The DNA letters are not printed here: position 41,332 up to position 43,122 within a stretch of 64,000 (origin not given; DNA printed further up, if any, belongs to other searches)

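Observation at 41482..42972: Single-gene HAD phosphatase-3TM fusion at the island edge: candidate anti-phage system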

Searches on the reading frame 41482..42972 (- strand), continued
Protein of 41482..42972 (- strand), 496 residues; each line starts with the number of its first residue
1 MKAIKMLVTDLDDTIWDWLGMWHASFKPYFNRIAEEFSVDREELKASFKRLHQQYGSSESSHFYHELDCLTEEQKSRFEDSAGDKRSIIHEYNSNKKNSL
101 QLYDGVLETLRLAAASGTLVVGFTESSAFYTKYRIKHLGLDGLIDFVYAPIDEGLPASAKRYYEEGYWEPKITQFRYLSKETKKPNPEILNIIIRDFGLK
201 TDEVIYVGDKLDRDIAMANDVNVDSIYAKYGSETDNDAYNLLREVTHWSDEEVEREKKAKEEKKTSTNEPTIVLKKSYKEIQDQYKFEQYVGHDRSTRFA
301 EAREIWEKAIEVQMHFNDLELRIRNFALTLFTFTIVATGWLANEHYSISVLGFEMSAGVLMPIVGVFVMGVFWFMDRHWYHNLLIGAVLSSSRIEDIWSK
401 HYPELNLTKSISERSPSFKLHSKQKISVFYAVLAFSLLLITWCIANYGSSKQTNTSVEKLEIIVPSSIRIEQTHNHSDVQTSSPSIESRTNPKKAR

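Call 64: search_protein_families(library=pfam, alignment_id=A3, max_evalue=0.00001)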
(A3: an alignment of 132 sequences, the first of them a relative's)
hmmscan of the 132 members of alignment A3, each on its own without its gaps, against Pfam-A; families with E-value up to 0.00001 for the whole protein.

A. member 1, L003:4411-5175:- (255 aa): 2 families
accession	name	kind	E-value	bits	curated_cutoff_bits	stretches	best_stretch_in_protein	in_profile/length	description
PF00378.25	ECH_1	-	1e-44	153.2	27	1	10-226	3-218/251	Enoyl-CoA hydratase/isomerase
PF16113.10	ECH_2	-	7.5e-17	62.3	27.2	1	15-245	3-236/335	Enoyl-CoA hydratase/isomerase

B. families by the number of members that match (of 132 scanned): 134 families (the first 25 are shown)
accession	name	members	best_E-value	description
PF02086.21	MethyltransfD12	4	4.9e-85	D12 class N6 adenine-specific DNA methyltransferase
PF00239.26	Resolvase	4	2.5e-48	Resolvase, N terminal domain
PF04851.21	ResIII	2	3.7e-41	Type III restriction enzyme, res subunit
PF03235.19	GmrSD_N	2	2.7e-36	GmrSD restriction endonuclease, N-terminal domain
PF00005.33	ABC_tran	2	1.7e-35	ABC transporter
PF01555.25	N6_N4_Mtase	2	8.7e-35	DNA methylase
PF07510.16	GmrSD_C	2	8.5e-23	GmrSD restriction endonucleases, C-terminal domain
PF02518.31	HATPase_c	2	2.6e-22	Histidine kinase-, DNA gyrase B-, and HSP90-like ATPase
PF13589.12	HATPase_c_3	2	2.5e-21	Histidine kinase-, DNA gyrase B-, and HSP90-like ATPase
PF02687.27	FtsX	2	7.6e-21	FtsX-like permease C-terminal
PF02384.22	N6_Mtase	2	9.1e-16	N-6 DNA Methylase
PF14072.11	DndB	2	1.3e-12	DNA-sulfur modification-associated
PF02463.25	SMC_N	2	4e-10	RecF/RecN/SMC N terminal domain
PF13304.12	AAA_21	2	1.7e-08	AAA domain, putative AbiEii toxin, Type IV TA system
PF07669.17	Eco57I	2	1.6e-07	Eco57I restriction-modification methylase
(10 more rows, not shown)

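Call 82: search_protein_families(library=phrogs, proteins=[window:41482-42972:-], max_evalue=0.001)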
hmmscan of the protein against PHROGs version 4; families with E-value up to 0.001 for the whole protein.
window:41482-42972:- (496 aa): 1 family
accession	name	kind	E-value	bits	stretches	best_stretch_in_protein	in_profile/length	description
phrog_33220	-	unknown function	0.00085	17.6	0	181-236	90-146/1558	-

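Call 83: search_dna_similar(query=window:41482-42972:-, collection=plasmids, mode=protein, max_rows=15)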
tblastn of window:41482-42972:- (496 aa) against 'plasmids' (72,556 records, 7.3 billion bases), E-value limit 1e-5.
Records with a match: 20; places in all: 20; records where one place covers at least 80% of the query: 6.
Best place of each record, by identity: <60% 20.
By first word of the organism name: Klebsiella 9; Pseudomonas 2; Arthrobacter 2; Rhodobacter 2; Escherichia 2; Rhizobium 1; Cnuibacter 1; Enterobacter 1.
By predicted mobility (MOB-suite, as given by PLSDB): conjugative 12; non-mobilizable 4; mobilizable 4.
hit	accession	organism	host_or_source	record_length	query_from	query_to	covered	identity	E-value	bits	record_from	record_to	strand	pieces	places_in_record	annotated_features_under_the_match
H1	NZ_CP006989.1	Rhizobium etli bv. mimosae str. IE4771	Phaseolus vulgaris,whole organism,nodule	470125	2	446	90%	34.0%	1e-71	254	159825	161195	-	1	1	HAD hydrolase-like protein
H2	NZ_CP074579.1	Pseudomonas syringae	Medicago sativa,plant stem,plant stem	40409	6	445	89%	34.2%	1e-63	231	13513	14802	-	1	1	HAD family hydrolase | hypothetical protein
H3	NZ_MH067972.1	Arthrobacter sp.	-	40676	4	448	90%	33.5%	6e-65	235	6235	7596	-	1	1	HAD family hydrolase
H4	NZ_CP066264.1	Pseudomonas syringae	Prunus avium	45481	6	445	89%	33.9%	1e-62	228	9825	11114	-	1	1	HAD family hydrolase | hypothetical protein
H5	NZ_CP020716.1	Cnuibacter physcomitrellae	Physcomitrium patens,single cell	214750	5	440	88%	33.8%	5e-52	232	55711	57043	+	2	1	HAD family hydrolase | hypothetical protein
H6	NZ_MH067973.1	Arthrobacter sp.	-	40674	4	448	90%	32.7%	8e-61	223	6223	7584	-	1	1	hypothetical protein | HAD family hydrolase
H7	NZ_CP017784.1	Rhodobacter xanthinilyticus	bacterial culture,sea water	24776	58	430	64%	39.1%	9e-31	218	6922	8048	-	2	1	HAD-IA family hydrolase | hypothetical protein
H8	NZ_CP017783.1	Rhodobacter xanthinilyticus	bacterial culture,sea water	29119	58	430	64%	39.1%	9e-31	218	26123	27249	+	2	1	HAD-IA family hydrolase | hypothetical protein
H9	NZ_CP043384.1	Enterobacter hormaechei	Homo sapiens,pure culture,blood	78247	4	250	50%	28.5%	5e-23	110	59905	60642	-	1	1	HAD-IA family hydrolase | metallophosphoesterase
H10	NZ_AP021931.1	Klebsiella pneumoniae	-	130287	4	250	50%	28.5%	5e-23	110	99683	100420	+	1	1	HAD-IA family hydrolase | metallophosphoesterase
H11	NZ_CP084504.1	Klebsiella pneumoniae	Capra aegagrus hircus,goat ...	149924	4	250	50%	28.5%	5e-23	110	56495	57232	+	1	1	HAD-IA family hydrolase | metallophosphoesterase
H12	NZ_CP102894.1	Klebsiella quasipneumoniae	animal,mixed culture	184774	4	250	50%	28.5%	5e-23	110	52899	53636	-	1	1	HAD-IA family hydrolase | metallophosphoesterase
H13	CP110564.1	Klebsiella pneumoniae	Homo sapiens,wound swab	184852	4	250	50%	28.5%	5e-23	110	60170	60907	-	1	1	HAD-IA family hydrolase | metallophosphoesterase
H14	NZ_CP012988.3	Klebsiella pneumoniae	Homo sapiens,urine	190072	4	250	50%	28.5%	5e-23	110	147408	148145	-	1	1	HAD-IA family hydrolase | metallophosphoesterase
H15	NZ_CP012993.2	Klebsiella pneumoniae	Homo sapiens,blood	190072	4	250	50%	28.5%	5e-23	110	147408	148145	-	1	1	HAD-IA family hydrolase | metallophosphoesterase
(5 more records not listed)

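Call 84: search_dna_similar(query=window:41482-42972:-, collection=phages, mode=protein, max_rows=15)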
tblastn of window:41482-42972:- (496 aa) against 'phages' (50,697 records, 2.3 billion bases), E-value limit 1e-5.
No match.

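Call 85: get_annotated_region(hit=H1, flank=8000)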
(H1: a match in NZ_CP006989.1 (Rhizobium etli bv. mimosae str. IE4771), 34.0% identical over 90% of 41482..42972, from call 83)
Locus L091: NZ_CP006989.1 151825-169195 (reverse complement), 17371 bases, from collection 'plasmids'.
description: Rhizobium etli bv. mimosae str. IE4771 plasmid pRetIE4771c, complete sequence
organism: Rhizobium etli bv. mimosae str. IE4771 (NCBI taxid 1432050)
taxonomy: Bacteria; Pseudomonadota; Alphaproteobacteria; Hyphomicrobiales; Rhizobiaceae; Rhizobium; Rhizobium etli; Rhizobium etli bv. mimosae str. IE4771
host: -; source: Phaseolus vulgaris,whole organism,nodule; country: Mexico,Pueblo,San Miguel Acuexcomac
typing (MOB-suite, as given by PLSDB): non-mobilizable
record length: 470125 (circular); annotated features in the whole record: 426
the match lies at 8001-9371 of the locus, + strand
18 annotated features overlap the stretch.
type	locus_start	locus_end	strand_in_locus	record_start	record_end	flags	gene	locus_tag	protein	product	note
CDS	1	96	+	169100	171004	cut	-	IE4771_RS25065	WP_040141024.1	ABC transporter substrate-binding protein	-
CDS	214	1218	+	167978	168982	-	-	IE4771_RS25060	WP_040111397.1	ABC transporter permease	GO:0055085 - transmembrane transport [Evidence IEA]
CDS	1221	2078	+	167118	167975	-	-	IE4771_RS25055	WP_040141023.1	ABC transporter permease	-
CDS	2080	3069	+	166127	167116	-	-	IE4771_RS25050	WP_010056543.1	ABC transporter ATP-binding protein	-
CDS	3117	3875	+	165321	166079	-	-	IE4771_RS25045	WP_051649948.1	ABC transporter ATP-binding protein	-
CDS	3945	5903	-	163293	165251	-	-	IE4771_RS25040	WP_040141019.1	DUF3732 domain-containing protein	-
CDS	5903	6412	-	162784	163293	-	-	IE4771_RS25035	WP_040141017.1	three component ABC system middle component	-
CDS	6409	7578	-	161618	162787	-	-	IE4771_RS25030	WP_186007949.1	ABC-three component system protein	-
CDS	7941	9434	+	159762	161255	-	-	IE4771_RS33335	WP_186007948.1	HAD hydrolase-like protein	-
CDS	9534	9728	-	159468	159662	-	-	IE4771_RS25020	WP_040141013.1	hypothetical protein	-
CDS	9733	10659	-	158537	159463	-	-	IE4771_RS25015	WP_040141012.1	AraC family transcriptional regulator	-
CDS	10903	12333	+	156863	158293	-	-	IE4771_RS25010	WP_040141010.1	extracellular solute-binding protein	-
CDS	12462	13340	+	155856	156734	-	-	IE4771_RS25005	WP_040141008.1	sugar ABC transporter permease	-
CDS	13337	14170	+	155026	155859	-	-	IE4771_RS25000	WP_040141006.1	carbohydrate ABC transporter permease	GO:0008643 - carbohydrate transport [Evidence IEA]; GO:0055085 - transmembrane transport [Evidence IEA]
CDS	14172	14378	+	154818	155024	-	-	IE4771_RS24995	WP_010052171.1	DUF2160 family membrane protein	-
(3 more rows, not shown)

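Call 86: get_annotated_region(hit=H3, flank=7000)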
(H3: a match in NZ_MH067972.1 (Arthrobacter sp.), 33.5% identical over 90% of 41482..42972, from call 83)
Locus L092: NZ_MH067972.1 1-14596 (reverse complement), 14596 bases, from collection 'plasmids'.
description: Arthrobacter sp. strain ANT_H44B plasmid pA44BH1, complete sequence
organism: Arthrobacter sp. (NCBI taxid 1667)
taxonomy: Bacteria; Actinomycetota; Actinomycetes; Micrococcales; Micrococcaceae; Arthrobacter; Arthrobacter sp.
host: -; source: -; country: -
typing (MOB-suite, as given by PLSDB): conjugative; relaxase MOBP; mating-pair formation MPF_T
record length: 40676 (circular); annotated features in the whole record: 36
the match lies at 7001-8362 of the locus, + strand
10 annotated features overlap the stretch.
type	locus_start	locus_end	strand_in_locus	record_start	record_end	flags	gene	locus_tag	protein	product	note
CDS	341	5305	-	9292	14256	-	-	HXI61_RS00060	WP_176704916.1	helicase-related protein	-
CDS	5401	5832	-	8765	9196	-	-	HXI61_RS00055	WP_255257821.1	TnpV protein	-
CDS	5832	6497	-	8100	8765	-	-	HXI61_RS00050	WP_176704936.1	recombinase family protein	GO:0006310 - DNA recombination [Evidence IEA]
CDS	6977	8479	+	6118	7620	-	-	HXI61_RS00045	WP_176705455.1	HAD family hydrolase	-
CDS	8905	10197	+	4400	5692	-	-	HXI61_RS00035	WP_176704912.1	ISL3 family transposase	-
CDS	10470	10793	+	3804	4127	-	-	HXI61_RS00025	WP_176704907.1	hypothetical protein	-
CDS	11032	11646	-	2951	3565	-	-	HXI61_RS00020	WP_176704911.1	DNA-binding protein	-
CDS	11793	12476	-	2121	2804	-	-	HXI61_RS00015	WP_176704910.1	hypothetical protein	-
CDS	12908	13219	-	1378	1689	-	-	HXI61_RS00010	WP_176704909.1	hypothetical protein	-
CDS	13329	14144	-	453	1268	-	-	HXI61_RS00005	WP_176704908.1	ParA family protein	-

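Call 88: get_annotated_region(hit=H9, flank=5000)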
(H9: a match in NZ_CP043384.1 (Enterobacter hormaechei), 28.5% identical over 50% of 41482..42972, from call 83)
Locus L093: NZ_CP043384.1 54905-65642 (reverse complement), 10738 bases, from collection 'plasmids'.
description: Enterobacter hormaechei subsp. xiangfangensis strain WCHEX045001 plasmid p1_045001, complete sequence
organism: Enterobacter hormaechei (NCBI taxid 1296536)
taxonomy: Bacteria; Pseudomonadota; Gammaproteobacteria; Enterobacterales; Enterobacteriaceae; Enterobacter; Enterobacter hormaechei
host: -; source: Homo sapiens,pure culture,blood; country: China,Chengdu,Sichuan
typing (MOB-suite, as given by PLSDB): mobilizable; replicon rep_cluster_1756; relaxase MOBF
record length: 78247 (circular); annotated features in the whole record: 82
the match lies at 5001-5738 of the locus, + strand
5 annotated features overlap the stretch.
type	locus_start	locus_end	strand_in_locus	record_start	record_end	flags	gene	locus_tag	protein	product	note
CDS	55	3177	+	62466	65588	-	-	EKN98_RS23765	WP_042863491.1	hypothetical protein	-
CDS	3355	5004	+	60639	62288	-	-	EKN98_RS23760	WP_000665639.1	metallophosphoesterase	-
CDS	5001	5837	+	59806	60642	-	-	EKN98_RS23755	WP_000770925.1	HAD-IA family hydrolase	GO:0008152 - metabolic process [Evidence IEA]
CDS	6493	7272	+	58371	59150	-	-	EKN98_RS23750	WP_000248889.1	Hachiman antiphage defense system protein HamA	-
CDS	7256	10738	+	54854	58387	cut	-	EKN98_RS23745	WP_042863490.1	DEAD/DEAH box helicase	-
